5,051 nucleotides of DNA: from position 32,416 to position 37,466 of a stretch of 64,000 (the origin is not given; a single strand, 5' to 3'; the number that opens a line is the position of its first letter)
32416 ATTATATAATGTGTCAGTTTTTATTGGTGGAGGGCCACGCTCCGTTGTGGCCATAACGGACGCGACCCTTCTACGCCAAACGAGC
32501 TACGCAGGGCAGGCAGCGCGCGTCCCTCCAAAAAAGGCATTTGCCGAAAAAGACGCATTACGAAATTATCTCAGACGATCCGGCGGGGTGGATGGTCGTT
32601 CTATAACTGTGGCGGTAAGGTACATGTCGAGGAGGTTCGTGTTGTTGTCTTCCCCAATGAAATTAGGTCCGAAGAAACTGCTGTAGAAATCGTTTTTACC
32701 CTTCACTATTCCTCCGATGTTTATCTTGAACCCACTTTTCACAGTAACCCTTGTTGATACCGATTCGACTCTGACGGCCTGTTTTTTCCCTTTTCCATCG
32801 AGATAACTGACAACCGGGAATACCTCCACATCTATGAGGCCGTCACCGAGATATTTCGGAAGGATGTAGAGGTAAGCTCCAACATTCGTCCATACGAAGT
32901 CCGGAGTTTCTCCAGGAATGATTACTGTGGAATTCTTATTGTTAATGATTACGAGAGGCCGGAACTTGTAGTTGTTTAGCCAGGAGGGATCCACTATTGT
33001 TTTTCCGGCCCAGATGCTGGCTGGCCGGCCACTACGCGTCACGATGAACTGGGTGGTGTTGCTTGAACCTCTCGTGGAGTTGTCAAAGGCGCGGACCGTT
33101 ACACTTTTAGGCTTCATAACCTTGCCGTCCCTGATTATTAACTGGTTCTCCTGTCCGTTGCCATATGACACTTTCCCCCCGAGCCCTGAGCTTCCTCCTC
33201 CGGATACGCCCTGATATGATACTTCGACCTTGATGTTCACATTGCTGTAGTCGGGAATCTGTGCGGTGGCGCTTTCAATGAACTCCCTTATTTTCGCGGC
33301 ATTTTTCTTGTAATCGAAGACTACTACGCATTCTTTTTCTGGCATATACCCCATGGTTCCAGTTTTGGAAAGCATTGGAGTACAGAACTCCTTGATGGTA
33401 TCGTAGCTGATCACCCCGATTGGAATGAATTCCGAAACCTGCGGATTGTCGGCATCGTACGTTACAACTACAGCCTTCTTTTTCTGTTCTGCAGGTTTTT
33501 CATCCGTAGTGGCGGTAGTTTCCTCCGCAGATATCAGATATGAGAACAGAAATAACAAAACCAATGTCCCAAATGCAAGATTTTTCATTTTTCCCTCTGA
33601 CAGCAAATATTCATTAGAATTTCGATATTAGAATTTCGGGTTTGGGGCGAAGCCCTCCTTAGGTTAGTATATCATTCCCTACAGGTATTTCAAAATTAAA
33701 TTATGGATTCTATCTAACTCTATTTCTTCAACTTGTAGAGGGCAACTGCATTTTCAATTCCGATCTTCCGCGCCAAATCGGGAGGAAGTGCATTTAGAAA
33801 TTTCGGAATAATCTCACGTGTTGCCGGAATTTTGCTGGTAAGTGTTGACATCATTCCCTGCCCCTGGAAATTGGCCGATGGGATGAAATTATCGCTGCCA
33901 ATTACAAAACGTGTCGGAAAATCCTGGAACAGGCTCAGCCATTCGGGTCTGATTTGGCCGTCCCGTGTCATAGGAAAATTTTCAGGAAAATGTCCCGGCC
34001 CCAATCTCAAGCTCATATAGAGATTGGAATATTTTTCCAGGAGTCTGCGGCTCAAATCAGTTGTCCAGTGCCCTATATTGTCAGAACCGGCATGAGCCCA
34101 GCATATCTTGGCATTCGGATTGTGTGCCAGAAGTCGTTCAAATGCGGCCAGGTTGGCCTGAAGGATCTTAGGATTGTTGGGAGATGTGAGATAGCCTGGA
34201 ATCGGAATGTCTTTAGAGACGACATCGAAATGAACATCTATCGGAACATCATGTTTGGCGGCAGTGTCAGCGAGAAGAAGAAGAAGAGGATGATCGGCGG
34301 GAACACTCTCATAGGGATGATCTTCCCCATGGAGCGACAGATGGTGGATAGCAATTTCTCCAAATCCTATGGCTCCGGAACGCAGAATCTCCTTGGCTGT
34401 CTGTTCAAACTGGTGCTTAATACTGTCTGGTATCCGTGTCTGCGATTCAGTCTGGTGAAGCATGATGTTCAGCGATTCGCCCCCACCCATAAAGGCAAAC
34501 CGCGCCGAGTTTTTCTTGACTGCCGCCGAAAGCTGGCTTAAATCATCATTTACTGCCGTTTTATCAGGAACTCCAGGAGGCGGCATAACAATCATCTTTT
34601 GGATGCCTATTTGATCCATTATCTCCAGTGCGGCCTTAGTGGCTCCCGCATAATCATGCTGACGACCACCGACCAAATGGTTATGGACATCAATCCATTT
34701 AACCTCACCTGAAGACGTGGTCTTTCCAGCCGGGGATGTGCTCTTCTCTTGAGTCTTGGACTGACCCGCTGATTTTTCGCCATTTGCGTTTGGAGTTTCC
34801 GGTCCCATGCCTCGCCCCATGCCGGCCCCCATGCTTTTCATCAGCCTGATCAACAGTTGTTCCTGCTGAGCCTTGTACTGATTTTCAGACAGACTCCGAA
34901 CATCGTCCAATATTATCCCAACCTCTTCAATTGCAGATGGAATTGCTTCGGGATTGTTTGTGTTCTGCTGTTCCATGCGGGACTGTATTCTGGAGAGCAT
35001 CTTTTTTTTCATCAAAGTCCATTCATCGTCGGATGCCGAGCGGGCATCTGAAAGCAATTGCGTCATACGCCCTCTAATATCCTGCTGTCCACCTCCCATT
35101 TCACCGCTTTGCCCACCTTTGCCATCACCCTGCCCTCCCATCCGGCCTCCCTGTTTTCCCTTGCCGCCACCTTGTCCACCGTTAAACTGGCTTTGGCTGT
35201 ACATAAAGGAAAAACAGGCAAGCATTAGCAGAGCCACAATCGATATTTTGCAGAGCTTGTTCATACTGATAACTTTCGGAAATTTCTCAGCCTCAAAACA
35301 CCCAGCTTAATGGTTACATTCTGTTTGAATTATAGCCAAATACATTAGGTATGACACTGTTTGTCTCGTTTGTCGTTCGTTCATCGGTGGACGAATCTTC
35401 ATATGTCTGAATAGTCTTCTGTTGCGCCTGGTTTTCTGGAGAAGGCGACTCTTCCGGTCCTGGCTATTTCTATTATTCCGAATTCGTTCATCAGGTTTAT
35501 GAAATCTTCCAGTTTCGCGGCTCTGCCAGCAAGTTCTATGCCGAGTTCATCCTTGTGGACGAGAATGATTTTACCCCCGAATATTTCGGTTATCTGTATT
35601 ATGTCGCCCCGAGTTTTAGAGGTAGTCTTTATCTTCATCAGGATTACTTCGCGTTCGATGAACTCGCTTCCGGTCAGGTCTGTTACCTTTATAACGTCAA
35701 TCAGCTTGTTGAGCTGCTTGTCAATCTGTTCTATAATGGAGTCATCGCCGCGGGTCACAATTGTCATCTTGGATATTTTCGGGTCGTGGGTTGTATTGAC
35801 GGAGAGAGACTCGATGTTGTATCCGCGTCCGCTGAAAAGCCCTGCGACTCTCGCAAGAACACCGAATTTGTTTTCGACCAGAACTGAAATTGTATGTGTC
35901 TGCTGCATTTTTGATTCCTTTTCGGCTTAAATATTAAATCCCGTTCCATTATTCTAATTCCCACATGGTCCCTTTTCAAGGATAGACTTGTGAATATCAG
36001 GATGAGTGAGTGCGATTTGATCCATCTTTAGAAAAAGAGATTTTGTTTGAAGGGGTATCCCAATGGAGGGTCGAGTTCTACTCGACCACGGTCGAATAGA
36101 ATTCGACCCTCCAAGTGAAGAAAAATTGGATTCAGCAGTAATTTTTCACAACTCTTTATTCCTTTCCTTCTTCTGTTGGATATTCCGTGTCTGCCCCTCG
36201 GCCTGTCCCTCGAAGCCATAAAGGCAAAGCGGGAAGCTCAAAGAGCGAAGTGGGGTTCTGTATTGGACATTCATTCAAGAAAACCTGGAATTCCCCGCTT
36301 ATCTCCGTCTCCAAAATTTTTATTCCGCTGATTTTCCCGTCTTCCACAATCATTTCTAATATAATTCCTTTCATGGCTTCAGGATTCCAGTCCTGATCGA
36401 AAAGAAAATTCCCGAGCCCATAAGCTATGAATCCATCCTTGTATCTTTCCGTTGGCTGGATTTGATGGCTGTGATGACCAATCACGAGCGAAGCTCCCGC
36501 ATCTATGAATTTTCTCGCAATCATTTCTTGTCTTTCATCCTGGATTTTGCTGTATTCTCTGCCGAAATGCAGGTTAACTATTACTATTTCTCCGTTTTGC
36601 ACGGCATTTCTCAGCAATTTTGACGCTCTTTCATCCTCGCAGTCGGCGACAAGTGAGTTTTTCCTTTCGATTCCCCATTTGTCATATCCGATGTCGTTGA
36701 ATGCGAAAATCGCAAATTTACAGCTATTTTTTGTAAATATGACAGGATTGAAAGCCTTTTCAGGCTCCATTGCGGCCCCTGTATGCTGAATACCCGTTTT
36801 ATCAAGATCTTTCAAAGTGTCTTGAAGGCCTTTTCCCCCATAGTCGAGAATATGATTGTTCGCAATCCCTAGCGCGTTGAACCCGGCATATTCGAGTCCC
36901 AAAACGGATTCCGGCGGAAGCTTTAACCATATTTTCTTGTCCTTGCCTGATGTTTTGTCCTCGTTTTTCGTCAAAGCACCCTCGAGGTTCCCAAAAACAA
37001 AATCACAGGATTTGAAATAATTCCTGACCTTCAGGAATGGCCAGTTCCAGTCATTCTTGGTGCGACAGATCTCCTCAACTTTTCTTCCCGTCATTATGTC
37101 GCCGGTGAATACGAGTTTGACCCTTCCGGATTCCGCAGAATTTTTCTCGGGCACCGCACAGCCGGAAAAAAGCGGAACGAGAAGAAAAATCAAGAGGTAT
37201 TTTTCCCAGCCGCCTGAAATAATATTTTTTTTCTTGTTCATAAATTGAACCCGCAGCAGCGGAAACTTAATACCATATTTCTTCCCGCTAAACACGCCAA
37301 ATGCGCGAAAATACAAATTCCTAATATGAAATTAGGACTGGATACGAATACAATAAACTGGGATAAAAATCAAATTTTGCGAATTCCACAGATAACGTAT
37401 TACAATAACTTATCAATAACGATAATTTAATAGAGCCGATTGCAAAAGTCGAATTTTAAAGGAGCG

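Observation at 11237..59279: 15-bp perfect palindrome CTGCGAA-W-TTCGCAG scattered through unrelated coding regions in all reading frames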

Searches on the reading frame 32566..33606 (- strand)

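Call 41: search_protein_families(library=pfam, proteins=[window:32566-33606:-], max_evalue=0.00001)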
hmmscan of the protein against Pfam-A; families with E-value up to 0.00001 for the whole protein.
window:32566-33606:- (346 aa): 1 family
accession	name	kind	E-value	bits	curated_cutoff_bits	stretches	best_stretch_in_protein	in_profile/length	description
PF00263.26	Secretin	-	4.2e-06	26.9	27.5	0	227-304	51-126/169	Bacterial type II and III secretion system protein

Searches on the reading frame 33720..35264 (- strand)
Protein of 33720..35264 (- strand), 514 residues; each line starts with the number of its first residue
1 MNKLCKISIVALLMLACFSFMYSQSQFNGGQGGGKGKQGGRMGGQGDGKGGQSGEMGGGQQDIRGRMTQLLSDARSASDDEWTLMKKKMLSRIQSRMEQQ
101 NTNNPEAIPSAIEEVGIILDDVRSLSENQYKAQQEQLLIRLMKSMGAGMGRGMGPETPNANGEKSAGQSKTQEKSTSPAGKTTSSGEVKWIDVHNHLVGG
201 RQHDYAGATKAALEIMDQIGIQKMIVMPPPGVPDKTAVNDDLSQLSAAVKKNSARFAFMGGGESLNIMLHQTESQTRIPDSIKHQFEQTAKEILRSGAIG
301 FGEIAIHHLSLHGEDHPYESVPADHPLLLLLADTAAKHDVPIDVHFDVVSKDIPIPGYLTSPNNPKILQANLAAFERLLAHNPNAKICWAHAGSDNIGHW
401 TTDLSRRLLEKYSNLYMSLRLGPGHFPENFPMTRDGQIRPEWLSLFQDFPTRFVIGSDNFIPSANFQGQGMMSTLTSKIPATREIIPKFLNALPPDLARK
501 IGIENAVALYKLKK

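Call 41: search_protein_families(library=pfam, proteins=[window:33720-35264:-], max_evalue=0.00001)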
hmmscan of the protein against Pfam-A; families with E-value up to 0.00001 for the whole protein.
window:33720-35264:- (514 aa): 1 family
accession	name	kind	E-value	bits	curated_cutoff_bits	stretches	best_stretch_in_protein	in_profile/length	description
PF04909.20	Amidohydro_2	-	4e-08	33.8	26.4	1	283-512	88-289/289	Amidohydrolase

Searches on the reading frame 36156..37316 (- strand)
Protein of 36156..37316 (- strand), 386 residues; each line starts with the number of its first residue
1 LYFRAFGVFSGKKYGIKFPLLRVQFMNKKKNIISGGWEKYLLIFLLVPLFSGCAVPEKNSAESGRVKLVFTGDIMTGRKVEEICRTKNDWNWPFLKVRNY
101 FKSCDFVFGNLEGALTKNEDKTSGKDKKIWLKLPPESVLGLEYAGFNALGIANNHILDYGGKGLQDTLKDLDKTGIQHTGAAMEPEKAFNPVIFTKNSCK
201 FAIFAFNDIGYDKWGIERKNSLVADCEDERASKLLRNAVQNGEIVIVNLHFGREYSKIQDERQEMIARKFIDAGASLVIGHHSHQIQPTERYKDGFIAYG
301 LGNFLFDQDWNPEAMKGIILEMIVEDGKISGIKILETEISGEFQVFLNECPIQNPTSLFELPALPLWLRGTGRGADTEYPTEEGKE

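Call 41: search_protein_families(library=pfam, proteins=[window:36156-37316:-], max_evalue=0.00001)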
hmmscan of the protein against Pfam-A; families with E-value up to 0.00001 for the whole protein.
window:36156-37316:- (386 aa): 1 family
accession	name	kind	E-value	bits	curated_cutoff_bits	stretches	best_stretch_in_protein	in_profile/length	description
PF09587.15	PGA_cap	-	3.3e-69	233.7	27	1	67-308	1-255/255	Bacterial capsule synthesis protein PGA_cap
